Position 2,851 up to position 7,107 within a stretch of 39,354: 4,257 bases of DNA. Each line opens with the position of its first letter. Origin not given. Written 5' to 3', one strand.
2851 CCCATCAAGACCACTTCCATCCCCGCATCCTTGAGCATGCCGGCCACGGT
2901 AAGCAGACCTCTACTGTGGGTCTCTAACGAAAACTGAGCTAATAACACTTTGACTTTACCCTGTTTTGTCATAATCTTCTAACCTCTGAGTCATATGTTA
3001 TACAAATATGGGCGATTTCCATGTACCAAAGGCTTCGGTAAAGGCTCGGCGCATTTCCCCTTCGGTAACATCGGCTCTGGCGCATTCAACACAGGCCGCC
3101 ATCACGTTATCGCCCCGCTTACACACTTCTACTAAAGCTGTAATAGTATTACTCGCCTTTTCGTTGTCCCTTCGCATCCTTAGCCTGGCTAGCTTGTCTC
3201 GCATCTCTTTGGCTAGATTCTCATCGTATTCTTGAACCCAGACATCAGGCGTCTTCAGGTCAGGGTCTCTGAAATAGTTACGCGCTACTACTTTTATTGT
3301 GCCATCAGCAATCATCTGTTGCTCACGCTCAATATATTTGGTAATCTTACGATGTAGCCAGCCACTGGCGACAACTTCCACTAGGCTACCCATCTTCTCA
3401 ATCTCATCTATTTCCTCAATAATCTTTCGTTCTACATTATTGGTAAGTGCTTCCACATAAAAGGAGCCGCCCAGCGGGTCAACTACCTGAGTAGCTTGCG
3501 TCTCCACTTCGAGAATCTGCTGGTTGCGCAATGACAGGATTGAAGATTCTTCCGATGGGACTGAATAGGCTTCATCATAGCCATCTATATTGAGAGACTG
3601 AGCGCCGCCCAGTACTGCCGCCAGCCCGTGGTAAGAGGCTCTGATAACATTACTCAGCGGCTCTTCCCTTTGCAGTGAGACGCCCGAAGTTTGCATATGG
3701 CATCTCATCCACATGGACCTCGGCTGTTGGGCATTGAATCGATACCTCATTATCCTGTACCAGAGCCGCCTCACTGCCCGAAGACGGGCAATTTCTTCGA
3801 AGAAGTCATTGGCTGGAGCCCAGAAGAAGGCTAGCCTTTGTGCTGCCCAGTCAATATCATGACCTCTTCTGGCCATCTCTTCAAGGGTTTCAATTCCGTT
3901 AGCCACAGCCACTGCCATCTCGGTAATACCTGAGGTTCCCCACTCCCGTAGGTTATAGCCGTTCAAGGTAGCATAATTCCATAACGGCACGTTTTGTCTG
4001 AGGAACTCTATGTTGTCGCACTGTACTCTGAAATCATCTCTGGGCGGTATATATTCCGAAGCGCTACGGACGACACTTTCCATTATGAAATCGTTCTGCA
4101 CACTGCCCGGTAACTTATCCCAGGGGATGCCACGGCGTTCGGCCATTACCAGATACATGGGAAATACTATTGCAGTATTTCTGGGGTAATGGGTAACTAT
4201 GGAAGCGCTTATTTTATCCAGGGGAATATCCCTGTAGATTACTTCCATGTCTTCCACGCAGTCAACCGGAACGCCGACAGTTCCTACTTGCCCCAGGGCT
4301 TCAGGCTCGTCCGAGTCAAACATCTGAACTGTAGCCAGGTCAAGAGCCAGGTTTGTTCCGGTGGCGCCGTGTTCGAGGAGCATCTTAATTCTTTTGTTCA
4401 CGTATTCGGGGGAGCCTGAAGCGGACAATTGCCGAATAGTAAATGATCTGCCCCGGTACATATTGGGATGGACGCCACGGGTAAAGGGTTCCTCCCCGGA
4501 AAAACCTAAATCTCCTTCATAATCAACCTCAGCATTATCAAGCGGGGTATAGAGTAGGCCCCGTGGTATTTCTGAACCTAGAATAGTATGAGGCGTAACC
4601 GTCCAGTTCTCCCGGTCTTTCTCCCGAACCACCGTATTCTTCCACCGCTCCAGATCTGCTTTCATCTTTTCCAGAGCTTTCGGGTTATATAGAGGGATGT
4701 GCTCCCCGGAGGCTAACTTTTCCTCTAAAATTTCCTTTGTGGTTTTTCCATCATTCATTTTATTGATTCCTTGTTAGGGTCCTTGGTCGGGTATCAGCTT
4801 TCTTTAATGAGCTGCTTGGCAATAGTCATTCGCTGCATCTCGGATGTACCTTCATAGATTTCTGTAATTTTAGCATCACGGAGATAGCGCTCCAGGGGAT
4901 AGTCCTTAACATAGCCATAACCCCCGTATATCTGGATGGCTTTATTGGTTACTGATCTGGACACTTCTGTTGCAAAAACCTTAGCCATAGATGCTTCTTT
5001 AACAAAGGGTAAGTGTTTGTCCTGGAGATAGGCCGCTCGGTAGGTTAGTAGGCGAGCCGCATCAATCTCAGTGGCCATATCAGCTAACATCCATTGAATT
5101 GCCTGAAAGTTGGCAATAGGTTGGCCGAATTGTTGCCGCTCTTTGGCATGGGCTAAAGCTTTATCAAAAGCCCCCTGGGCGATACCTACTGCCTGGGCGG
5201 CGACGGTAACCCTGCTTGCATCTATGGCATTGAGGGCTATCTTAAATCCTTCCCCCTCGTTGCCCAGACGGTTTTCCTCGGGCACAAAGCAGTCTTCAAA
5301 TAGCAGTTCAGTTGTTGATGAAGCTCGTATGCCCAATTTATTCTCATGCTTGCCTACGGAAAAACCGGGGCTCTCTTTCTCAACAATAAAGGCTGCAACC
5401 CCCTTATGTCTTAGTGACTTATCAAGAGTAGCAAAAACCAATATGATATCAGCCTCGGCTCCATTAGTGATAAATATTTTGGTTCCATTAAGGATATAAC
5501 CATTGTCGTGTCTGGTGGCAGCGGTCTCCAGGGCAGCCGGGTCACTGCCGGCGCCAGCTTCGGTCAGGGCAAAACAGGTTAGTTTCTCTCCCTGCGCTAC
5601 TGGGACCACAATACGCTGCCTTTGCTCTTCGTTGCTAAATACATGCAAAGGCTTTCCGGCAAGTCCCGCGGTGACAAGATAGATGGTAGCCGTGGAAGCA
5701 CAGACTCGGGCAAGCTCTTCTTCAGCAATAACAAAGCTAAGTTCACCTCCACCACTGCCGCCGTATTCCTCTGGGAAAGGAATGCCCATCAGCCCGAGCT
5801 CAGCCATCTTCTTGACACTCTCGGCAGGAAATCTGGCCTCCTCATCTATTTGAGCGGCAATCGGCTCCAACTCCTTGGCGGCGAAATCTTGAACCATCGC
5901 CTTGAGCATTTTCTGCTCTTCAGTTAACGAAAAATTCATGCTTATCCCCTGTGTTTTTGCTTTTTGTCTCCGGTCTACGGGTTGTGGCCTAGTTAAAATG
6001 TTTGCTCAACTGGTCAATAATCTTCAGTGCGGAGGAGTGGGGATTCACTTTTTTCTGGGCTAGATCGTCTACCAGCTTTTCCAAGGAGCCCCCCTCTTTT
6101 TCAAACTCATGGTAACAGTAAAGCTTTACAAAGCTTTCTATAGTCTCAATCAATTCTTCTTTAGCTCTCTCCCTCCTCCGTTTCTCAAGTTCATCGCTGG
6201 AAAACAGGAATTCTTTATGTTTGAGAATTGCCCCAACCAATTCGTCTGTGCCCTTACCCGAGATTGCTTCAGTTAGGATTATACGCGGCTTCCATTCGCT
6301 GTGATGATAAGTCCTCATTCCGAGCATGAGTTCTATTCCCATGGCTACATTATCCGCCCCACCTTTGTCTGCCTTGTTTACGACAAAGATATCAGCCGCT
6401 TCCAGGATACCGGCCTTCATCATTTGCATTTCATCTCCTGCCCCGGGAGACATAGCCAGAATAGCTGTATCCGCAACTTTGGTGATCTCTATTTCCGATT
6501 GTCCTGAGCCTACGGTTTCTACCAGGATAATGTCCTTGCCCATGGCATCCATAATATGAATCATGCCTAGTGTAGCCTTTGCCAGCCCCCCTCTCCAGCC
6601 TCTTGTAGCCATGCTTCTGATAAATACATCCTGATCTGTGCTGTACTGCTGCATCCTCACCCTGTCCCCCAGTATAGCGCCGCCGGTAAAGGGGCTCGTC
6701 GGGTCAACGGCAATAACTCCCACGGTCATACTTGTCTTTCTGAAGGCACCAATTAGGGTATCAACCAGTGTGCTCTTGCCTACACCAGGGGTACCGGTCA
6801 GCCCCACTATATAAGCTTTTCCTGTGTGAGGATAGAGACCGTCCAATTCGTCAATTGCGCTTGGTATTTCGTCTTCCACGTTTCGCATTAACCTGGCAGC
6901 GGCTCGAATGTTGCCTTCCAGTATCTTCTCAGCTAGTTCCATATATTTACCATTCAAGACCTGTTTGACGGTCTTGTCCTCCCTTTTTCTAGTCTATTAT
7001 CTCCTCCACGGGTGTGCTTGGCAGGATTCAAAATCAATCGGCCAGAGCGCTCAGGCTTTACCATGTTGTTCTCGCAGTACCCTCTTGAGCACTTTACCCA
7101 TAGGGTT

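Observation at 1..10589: One locus joins an ATP-driven Bcr/Hgd-type radical enzyme to a B12-dependent acyl-CoA mutase: candidate undescribed anaerobic acid-degradation pathway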

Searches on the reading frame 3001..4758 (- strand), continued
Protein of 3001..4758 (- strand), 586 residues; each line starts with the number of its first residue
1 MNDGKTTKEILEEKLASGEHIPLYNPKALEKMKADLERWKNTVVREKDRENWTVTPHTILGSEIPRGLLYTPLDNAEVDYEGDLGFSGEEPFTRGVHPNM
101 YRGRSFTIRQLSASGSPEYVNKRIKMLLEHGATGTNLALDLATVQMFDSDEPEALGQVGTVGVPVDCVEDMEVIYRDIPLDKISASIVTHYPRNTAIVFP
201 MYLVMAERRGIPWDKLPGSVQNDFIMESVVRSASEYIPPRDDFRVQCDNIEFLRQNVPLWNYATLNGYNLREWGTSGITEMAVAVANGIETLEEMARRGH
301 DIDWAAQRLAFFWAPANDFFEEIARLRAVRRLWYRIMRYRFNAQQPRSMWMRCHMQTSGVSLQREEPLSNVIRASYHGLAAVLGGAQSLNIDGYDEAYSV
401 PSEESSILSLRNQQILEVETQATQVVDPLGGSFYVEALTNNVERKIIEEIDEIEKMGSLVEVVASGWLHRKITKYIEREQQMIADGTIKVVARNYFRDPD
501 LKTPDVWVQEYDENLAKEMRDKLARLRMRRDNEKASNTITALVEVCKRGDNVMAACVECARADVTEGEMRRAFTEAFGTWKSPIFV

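Call 82: search_protein_families(library=pfam, proteins=[L047:7376-8704:+, L047:8704-9981:+, L047:12370-13056:+, L047:13060-14274:+, L047:14340-15032:+, L046:2034-2693:+, L046:2693-3787:+, L046:3787-4497:+, L046:4497-5129:+, L046:5193-7379:+], max_evalue=0.0001)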
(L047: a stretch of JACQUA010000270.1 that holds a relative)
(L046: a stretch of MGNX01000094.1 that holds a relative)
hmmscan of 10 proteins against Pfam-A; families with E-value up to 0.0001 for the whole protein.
L047:7376-8704:+ (443 aa): 3 families
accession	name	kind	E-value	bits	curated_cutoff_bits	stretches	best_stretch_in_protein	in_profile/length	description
PF01041.23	DegT_DnrJ_EryC1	-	4.3e-112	375.3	19.8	1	79-435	4-359/360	DegT/DnrJ/EryC1/StrS aminotransferase family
PF00155.27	Aminotran_1_2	-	1.1e-06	28.6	19.7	1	102-223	44-187/361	Aminotransferase class I and II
PF01212.27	Beta_elim_lyase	-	4.4e-05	23.4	27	1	100-342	32-271/288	Beta-eliminating lyase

L047:8704-9981:+ (426 aa): 2 families
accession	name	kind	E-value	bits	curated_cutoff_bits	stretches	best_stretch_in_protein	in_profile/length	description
PF13439.12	Glyco_transf_4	-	6.1e-14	52.8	28.5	1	19-225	6-169/170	Glycosyltransferase Family 4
PF13579.12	Glyco_trans_4_4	-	4.2e-13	50.4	29.7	1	16-210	2-145/158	Glycosyl transferase 4-like domain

L047:12370-13056:+ (229 aa): 3 families
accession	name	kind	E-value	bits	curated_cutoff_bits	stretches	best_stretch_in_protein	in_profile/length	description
PF00132.30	Hexapep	-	5.5e-15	54.8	27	1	114-148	1-35/36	Bacterial transferase hexapeptide (six repeats)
PF25084.1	LbH_EIF2B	-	6.7e-06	26.5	54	0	107-175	37-103/105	EIF2B subunit epsilon LbH domain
PF17836.7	PglD_N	-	2.8e-05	25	23.4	1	9-85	2-71/78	PglD N-terminal domain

L047:13060-14274:+ (405 aa): 1 family
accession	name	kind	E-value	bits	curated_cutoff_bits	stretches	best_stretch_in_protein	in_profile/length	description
PF01041.23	DegT_DnrJ_EryC1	-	3.7e-91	306.5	19.8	1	50-392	3-358/360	DegT/DnrJ/EryC1/StrS aminotransferase family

L047:14340-15032:+ (231 aa): 1 family
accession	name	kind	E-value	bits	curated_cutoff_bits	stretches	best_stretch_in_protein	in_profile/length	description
PF08889.16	WbqC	-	3.1e-72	243.4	21.3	1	7-223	1-216/218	WbqC-like protein family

L046:2034-2693:+ (220 aa): 6 families
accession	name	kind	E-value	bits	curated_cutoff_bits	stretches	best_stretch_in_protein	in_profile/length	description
PF00132.30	Hexapep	-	2.1e-22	78.3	27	2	162-196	1-35/36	Bacterial transferase hexapeptide (six repeats)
PF25084.1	LbH_EIF2B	-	3.6e-08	33.8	54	1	99-194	12-104/105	EIF2B subunit epsilon LbH domain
PF14602.12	Hexapep_2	-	3.6e-07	30.2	27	0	127-155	8-34/34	Hexapeptide repeat of succinyl-transferase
PF17836.7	PglD_N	-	7.2e-07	30.1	23.4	1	4-64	3-59/78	PglD N-terminal domain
PF13727.12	CoA_binding_3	-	2e-06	28.4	25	1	4-72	82-148/175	CoA-binding domain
PF24894.1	Hexapep_GlmU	-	6.7e-05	23.4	23.3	0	143-196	33-84/104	GlmU-like, C-terminal hexapeptide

L046:2693-3787:+ (365 aa): 1 family
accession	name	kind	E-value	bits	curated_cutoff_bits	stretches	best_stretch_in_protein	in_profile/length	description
PF01041.23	DegT_DnrJ_EryC1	-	7.2e-86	289.1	19.8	1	10-354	3-359/360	DegT/DnrJ/EryC1/StrS aminotransferase family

L046:3787-4497:+ (237 aa): 1 family
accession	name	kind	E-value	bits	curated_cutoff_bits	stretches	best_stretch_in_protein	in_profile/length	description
PF08889.16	WbqC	-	3.4e-73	246.5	21.3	1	7-224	1-217/218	WbqC-like protein family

L046:4497-5129:+ (211 aa): 1 family
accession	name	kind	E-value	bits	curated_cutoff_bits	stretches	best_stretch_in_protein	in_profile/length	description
PF02585.22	PIG-L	-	9.2e-20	71.9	28.2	1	11-118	1-125/129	GlcNAc-PI de-N-acetylase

L046:5193-7379:+ (729 aa): 1 family
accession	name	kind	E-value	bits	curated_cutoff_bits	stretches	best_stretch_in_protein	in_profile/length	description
PF09971.14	DUF2206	-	2.7e-26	92.7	35.6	1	357-725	3-352/368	Predicted membrane protein (DUF2206)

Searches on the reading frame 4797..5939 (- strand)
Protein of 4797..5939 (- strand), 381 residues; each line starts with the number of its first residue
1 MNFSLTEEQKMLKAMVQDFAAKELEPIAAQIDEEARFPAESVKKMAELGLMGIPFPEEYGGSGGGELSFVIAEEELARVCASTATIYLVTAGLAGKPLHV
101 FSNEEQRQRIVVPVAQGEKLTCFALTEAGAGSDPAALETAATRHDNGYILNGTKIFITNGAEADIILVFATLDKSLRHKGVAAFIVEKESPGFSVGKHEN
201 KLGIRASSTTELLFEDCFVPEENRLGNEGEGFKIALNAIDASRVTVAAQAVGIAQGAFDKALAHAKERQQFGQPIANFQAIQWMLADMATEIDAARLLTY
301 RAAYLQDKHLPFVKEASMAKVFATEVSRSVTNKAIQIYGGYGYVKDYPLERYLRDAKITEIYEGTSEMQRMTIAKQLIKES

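Call 7: search_protein_families(library=pfam, proteins=[window:4797-5939:-])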
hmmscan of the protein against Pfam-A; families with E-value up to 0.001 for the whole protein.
window:4797-5939:- (381 aa): 4 families
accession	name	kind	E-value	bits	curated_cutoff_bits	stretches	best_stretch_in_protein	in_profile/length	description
PF00441.29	Acyl-CoA_dh_1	-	1.1e-54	185.2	22.4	1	229-377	1-149/150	Acyl-CoA dehydrogenase, C-terminal domain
PF02771.21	Acyl-CoA_dh_N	-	1.4e-36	125.7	22.9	1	6-118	1-113/113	Acyl-CoA dehydrogenase, N-terminal domain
PF08028.16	Acyl-CoA_dh_2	-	1.7e-31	109.7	22.7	1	245-366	2-133/134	Acyl-CoA dehydrogenase, C-terminal domain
PF02770.24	Acyl-CoA_dh_M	-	1.1e-28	99.7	33.3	1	122-217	1-97/97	Acyl-CoA dehydrogenase, middle domain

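Call 10: search_protein_families(library=ncbifam, proteins=[window:4797-5939:-])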
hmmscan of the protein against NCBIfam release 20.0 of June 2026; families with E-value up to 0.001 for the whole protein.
window:4797-5939:- (381 aa): 23 families
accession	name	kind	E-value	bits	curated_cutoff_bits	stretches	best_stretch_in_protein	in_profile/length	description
NF042972.1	AcrlCoAredClosAcrC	equivalog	6.8e-154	512.1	640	1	1-379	1-378/378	acryloyl-CoA reductase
NF043006.1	CyhCrbnylCoADH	equivalog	1.6e-105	353.2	650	1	5-380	4-378/380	cyclohexane-1-carbonyl-CoA dehydrogenase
NF058590.1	AcCoDHFadEBacil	equivalog_domain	1.8e-96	324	600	1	5-380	21-413/586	acyl-CoA dehydrogenase FadE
NF045552.1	GlutCoADH_Des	equivalog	5.6e-94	315.5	470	1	1-375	1-377/387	glutaryl-CoA dehydrogenase Acd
NF042439.1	SulpropCoADesulf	equivalog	3.4e-93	312.4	600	1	14-379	2-372/379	3-sulfinopropanoyl-CoA desulfinase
NF053553.1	prodigi_MBC_PigA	equivalog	5e-79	266.1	500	1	1-377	1-379/381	prodigiosin MBC biosynthesis dehydrogenase PigA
NF008997.0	PRK12341.1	equivalog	2.1e-74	250.9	537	1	1-379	1-378/382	acyl-CoA dehydrogenase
NF045652.1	ProlPCPDhRedW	equivalog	1.4e-71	241.3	650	1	8-377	3-373/376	L-prolyl-[peptidyl-carrier protein] dehydrogenase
NF002885.1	PRK03354.1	equivalog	4.9e-68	229.9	540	1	1-379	1-375/378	crotonobetainyl-CoA dehydrogenase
TIGR03207.1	cyc_hxne_CoA_dh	equivalog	5.9e-64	216.1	575.35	1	5-376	1-370/372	cyclohexanecarboxyl-CoA dehydrogenase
NF052270.1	Staph_DH_FadE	equivalog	5.4e-59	199.9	600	1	5-378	21-394/400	acyl-CoA dehydrogenase FadE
NF049984.1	Rv1679_FadE16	equivalog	3.6e-44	151.5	600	1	27-366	15-354/371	Rv1679 family acyl-CoA dehydrogenase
TIGR03203.1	pimD_small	equivalog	8.7e-38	130.4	652.7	1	3-368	2-367/378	pimeloyl-CoA dehydrogenase small subunit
NF007000.1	PRK09463.1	subfamily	4e-29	101.5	600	1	30-343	66-398/726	acyl-CoA dehydrogenase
NF009586.0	PRK13026.1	subfamily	3.8e-28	98.2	608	1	31-344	102-434/777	acyl-CoA dehydrogenase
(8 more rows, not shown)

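Call 66: search_solved_structures(query=window:4797-5939:-, max_evalue=1e-80)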
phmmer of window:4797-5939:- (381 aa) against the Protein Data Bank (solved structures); distinct sequences matched with E-value up to 1e-80: 32.
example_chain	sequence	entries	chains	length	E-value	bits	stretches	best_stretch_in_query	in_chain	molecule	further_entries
5ol2_C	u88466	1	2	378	1.9e-130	438.1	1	8-379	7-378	Acyl-CoA dehydrogenase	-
4l1f_A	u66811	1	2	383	2.5e-119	401.5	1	1-380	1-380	Acyl-CoA dehydrogenase domain protein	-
1jqi_A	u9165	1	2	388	2.6e-118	398.2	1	4-379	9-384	short chain acyl-CoA dehydrogenase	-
7y0a_A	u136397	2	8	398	1.1e-117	396.1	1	4-379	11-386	Short-chain specific acyl-CoA dehydrogenase, mitochondrial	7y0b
8sgs_A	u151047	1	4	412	1.3e-117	395.9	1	4-379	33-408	Short-chain specific acyl-CoA dehydrogenase, mitochondrial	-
2vig_A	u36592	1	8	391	7e-117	393.5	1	4-379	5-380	SHORT-CHAIN SPECIFIC ACYL-COA DEHYDROGENASE,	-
5lnx_A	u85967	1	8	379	3.5e-116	391.2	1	5-378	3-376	Acyl-CoA dehydrogenase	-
1ukw_A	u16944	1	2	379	2.3e-113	381.9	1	2-378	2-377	acyl-CoA dehydrogenase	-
9w60_A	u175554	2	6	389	5.5e-109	367.5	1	1-379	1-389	Butyryl CoA dehydrogenase apo protein | Butyryl CoA Dehydrogenase with FAD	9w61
1buc_A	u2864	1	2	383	4e-107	361.4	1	1-376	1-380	BUTYRYL-COA DEHYDROGENASE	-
4m9a_A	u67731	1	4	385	6.9e-107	360.6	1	5-377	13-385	Acyl-CoA dehydrogenase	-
6fah_C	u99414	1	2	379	3.1e-106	358.5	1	6-379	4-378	Caffeyl-CoA reductase-Etf complex subunit CarC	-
4n5f_A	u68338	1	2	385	4e-106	358.1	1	5-377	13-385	Putative acyl-CoA dehydrogenase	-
2jif_A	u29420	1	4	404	6.2e-100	337.8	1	5-377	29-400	SHORT/BRANCHED CHAIN SPECIFIC ACYL-COA DEHYDROGENASE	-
2dvl_A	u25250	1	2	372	6.5e-100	337.7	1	4-378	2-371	Acyl-CoA dehydrogenase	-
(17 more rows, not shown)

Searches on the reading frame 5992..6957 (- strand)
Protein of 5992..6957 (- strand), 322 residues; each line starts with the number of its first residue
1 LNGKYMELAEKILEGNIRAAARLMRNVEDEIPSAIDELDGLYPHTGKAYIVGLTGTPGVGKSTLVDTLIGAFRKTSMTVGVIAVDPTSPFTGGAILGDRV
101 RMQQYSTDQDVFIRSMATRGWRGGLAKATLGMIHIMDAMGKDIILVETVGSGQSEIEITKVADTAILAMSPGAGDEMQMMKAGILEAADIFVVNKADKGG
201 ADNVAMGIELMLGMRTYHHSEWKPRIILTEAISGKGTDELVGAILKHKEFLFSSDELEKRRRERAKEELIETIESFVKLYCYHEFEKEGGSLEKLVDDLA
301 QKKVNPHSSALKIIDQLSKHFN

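Call 7: search_protein_families(library=pfam, proteins=[window:5992-6957:-])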
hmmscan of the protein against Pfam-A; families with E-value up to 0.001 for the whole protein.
window:5992-6957:- (322 aa): 3 families
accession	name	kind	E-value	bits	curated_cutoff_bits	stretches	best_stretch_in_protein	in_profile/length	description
PF03308.22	MeaB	-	1.5e-86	290.3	23.1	1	21-276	2-263/273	Methylmalonyl Co-A mutase-associated GTPase MeaB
PF01926.29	MMR_HSR1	-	0.00037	21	21.9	0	51-78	2-29/113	50S ribosome-binding GTPase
PF00005.33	ABC_tran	-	0.00099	20.2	25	0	50-85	13-45/137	ABC transporter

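Call 10: search_protein_families(library=ncbifam, proteins=[window:5992-6957:-])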
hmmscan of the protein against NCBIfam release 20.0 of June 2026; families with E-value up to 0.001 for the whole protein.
window:5992-6957:- (322 aa): 8 families
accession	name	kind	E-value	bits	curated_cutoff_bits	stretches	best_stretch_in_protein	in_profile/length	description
TIGR00750.1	lao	equivalog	4.1e-98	328.2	240.75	1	15-313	1-298/300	methylmalonyl Co-A mutase-associated GTPase MeaB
NF006958.0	PRK09435.1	equivalog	9.1e-71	238.6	329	1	6-319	11-330/333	methylmalonyl Co-A mutase-associated GTPase MeaB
NF045497.1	IsobCoAmut_IcmF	equivalog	9.4e-38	129.6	1500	1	12-208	149-351/1076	fused isobutyryl-CoA mutase/GTPase IcmF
TIGR00073.1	hypB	equivalog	1.7e-07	30.9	121.2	1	47-246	29-212/217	hydrogenase nickel incorporation protein HypB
NF000908.1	PRK00089.1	equivalog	1.3e-05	24.6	237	0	48-71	3-26/291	GTPase Era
NF006743.0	PRK09270.1-2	equivalog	0.00016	20.8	227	1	44-76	24-57/217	nucleoside/nucleotide kinase family protein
NF006746.0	PRK09270.1-5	subfamily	0.00016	20.6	250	1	47-85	20-58/210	nucleoside/nucleotide kinase family protein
NF006744.0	PRK09270.1-3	equivalog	0.00038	20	281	1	42-82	17-57/213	nucleoside/nucleotide kinase family protein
